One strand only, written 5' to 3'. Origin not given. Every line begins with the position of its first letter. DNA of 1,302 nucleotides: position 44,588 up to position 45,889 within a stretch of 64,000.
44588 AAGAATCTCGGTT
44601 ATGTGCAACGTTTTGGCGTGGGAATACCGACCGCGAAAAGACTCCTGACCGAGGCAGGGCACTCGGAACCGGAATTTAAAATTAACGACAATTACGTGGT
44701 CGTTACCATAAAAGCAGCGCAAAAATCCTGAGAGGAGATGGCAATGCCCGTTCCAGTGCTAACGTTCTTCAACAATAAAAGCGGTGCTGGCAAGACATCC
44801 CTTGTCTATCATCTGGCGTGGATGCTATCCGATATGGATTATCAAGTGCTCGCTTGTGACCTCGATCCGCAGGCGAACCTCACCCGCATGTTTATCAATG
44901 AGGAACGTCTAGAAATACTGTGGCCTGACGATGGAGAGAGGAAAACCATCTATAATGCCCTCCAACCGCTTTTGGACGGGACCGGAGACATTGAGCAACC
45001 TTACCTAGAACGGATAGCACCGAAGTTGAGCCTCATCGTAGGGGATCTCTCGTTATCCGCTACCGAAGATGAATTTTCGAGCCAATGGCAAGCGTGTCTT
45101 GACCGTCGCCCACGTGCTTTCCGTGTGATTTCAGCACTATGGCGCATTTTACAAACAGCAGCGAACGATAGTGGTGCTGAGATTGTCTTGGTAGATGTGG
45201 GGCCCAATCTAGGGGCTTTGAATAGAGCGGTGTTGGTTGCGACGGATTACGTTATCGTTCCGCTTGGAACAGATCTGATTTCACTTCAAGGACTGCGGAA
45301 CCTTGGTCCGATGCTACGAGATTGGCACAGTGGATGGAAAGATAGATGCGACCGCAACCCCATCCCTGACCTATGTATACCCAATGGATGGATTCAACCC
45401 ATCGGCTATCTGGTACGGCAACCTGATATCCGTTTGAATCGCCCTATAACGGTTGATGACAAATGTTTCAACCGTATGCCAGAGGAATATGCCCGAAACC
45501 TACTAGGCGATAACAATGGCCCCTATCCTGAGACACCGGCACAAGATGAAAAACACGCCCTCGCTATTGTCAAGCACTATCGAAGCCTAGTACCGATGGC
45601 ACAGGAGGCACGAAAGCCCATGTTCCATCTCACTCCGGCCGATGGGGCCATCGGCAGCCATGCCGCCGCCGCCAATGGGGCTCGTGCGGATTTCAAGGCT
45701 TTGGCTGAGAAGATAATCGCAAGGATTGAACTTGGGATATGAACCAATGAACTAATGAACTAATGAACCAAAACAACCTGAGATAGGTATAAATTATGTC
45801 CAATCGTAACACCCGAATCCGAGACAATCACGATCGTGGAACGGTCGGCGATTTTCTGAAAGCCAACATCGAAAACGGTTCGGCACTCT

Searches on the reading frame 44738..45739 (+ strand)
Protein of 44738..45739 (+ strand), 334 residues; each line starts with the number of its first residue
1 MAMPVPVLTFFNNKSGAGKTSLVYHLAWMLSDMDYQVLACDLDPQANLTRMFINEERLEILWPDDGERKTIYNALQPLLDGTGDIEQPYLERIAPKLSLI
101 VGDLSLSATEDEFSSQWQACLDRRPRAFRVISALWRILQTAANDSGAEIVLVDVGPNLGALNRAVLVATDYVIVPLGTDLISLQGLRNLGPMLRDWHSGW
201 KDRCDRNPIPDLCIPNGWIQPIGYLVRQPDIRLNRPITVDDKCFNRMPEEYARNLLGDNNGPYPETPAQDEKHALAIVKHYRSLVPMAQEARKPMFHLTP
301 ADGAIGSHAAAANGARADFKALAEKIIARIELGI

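Call 7: search_protein_families(library=pfam, proteins=[window:44738-45739:+], max_evalue=0.01)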
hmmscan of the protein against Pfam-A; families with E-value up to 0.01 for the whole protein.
window:44738-45739:+ (334 aa): 4 families
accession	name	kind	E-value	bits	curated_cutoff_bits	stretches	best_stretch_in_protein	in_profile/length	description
PF13614.12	AAA_31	-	4.9e-25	88.9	27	1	7-193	3-164/177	AAA domain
PF01656.29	CbiA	-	4.9e-11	43.1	25.4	1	9-84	2-54/125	CobQ/CobB/MinD/ParA nucleotide binding domain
PF09140.17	MipZ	-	0.0011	18.8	20.7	1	8-54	3-50/262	ATPase MipZ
PF02374.21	ArsA_ATPase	-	0.0031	17.2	24.3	1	10-54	5-49/305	Anion-transporting ATPase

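Call 8: search_protein_families(library=padloc, proteins=[window:44738-45739:+], max_evalue=0.01)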
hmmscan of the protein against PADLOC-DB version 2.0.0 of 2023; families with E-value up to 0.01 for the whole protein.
window:44738-45739:+ (334 aa): 1 family
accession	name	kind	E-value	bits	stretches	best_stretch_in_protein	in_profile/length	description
PDLC04559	PDC-M28B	-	0.0033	14.6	1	5-43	128-166/438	-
